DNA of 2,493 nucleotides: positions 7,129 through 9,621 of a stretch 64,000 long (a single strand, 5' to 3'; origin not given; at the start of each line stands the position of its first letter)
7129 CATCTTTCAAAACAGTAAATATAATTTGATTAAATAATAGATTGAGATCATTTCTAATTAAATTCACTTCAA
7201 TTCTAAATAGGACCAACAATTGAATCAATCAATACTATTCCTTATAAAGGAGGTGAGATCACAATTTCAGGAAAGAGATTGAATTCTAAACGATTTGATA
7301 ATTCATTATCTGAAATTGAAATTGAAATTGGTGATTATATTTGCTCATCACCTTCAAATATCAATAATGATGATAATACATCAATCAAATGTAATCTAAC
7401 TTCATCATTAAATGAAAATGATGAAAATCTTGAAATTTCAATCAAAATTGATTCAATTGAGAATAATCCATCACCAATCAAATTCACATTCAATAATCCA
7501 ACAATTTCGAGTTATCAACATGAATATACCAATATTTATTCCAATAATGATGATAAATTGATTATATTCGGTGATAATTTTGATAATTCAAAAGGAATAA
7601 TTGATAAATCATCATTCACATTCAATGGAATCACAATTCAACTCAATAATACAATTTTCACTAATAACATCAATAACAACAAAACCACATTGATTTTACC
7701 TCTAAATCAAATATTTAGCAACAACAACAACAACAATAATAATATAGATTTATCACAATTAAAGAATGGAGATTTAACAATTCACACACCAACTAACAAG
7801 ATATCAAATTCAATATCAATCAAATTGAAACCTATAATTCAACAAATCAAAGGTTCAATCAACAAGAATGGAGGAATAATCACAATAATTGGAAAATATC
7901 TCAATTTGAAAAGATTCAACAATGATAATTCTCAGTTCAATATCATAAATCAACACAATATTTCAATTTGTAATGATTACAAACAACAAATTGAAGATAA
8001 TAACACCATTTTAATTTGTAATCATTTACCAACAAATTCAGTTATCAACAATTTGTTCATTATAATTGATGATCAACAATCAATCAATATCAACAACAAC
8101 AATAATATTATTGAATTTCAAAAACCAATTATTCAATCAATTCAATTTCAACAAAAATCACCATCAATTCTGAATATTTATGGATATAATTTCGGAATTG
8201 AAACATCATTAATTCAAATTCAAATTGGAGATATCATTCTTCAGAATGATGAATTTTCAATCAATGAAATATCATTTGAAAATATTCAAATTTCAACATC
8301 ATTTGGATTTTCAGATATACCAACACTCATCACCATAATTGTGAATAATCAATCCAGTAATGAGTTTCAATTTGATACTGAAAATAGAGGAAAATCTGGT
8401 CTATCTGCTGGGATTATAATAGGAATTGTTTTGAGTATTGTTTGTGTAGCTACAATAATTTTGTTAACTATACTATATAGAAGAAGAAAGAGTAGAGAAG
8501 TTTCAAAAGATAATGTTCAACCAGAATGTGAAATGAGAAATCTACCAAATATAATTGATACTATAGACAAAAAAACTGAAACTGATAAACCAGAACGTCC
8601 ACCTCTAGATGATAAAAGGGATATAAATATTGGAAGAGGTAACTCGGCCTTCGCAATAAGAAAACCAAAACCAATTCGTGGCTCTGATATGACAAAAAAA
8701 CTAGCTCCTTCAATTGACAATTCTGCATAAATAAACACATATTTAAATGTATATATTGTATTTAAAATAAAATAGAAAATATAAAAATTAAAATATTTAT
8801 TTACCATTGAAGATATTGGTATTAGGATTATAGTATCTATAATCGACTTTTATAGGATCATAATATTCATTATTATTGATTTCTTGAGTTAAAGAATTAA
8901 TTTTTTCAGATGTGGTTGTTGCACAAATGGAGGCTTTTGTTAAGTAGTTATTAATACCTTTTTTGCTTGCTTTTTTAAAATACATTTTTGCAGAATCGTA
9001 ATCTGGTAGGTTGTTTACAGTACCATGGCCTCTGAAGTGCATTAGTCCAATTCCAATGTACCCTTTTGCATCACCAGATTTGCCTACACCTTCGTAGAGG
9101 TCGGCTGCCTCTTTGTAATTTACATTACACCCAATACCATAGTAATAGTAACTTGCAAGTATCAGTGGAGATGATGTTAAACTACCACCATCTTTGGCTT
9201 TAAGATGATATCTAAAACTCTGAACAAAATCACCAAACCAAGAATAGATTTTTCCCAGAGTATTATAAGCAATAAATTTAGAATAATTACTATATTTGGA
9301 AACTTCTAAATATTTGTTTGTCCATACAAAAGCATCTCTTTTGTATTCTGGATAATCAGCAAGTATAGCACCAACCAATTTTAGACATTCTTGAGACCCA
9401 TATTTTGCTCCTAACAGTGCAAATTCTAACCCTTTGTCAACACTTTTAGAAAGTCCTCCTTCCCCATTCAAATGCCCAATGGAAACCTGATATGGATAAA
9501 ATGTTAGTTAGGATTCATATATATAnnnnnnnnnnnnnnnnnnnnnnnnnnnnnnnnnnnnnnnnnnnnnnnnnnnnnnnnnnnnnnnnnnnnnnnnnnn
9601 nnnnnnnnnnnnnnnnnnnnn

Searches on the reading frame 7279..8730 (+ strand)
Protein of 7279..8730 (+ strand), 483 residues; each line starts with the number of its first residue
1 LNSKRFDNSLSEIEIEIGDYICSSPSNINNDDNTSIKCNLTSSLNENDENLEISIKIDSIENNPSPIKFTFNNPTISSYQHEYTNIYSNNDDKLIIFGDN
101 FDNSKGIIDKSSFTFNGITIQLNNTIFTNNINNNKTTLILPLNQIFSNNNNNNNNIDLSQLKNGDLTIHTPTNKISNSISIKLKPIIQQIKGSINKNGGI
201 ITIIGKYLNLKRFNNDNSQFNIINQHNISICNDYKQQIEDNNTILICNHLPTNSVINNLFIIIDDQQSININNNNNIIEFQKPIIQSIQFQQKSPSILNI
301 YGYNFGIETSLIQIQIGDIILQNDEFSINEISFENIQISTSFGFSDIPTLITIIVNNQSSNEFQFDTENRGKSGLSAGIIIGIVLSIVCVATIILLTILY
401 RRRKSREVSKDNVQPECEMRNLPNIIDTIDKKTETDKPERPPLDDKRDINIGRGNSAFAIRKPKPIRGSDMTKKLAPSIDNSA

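Call 7: search_protein_families(library=pfam, proteins=[window:7279-8730:+], max_evalue=0.01)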
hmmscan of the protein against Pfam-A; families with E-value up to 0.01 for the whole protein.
window:7279-8730:+ (483 aa): 1 family
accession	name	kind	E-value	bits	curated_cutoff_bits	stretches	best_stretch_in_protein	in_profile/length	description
PF01833.30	TIG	-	0.0022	18.4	20.9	0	283-365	1-82/84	IPT/TIG domain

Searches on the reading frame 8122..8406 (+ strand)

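Call 42: search_protein_families(library=pfam, proteins=[window:8122-8406:+], max_evalue=1)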
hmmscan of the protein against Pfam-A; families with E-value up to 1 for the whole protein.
seq(95 aa): 1 family
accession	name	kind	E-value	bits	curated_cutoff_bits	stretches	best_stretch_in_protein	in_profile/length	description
PF01833.30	TIG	-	0.0062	16.9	20.9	1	2-84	1-82/84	IPT/TIG domain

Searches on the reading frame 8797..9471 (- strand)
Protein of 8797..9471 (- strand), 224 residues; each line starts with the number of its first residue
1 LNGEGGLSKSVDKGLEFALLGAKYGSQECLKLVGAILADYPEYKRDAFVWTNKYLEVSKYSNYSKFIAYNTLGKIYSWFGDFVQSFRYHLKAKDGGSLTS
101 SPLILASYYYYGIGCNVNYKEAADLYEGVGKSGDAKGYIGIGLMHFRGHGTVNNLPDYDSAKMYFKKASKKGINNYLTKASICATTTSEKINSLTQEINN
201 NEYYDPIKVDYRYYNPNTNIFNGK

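Call 54: search_protein_families(library=pfam, proteins=[window:8797-9471:-], max_evalue=0.001)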
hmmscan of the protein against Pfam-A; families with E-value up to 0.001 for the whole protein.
window:8797-9471:- (224 aa): 1 family
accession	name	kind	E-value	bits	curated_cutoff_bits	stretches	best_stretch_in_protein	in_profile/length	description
PF08238.18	Sel1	-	3.7e-07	30.9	30.7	0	138-172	4-35/36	Sel1 repeat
